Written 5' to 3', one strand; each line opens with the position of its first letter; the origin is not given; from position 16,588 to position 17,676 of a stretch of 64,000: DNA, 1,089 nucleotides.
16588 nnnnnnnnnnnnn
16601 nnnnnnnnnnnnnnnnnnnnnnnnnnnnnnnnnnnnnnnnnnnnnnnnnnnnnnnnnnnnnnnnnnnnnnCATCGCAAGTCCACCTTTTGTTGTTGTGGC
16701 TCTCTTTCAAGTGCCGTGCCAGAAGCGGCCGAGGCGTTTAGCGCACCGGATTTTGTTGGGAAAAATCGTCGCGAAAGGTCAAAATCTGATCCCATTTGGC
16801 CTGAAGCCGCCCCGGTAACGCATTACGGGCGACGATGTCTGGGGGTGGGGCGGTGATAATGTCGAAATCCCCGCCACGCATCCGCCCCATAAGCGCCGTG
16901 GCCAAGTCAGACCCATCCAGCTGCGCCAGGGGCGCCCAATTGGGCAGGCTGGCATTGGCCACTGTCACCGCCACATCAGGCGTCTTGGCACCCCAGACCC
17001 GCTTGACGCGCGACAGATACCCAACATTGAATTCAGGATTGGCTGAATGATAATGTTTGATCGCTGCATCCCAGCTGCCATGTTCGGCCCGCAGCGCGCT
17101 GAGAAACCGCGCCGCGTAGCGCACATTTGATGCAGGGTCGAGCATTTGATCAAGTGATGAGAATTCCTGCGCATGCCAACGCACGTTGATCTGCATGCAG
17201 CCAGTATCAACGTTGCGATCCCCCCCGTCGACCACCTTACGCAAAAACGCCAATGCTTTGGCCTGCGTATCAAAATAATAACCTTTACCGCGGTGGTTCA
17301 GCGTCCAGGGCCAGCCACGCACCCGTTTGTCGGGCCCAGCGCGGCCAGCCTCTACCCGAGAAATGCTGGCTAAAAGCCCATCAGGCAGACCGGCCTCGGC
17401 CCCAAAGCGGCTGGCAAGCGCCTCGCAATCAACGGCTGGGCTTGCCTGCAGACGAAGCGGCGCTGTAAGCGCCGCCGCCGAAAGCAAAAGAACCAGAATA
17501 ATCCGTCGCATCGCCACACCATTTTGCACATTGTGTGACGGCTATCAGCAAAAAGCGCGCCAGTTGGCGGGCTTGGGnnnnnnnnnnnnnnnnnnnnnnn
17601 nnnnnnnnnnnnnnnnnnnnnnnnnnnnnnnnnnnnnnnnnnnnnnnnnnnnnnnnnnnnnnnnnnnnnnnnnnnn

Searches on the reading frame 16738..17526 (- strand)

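Call 19: search_protein_families(library=pfam, proteins=[window:16738-17526:-], max_evalue=0.01)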
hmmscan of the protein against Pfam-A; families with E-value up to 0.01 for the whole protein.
window:16738-17526:- (262 aa): 1 family
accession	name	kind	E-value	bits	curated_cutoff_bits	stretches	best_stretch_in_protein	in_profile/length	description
PF01464.25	SLT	-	0.0018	18.3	21.3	1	104-161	34-96/117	Transglycosylase SLT domain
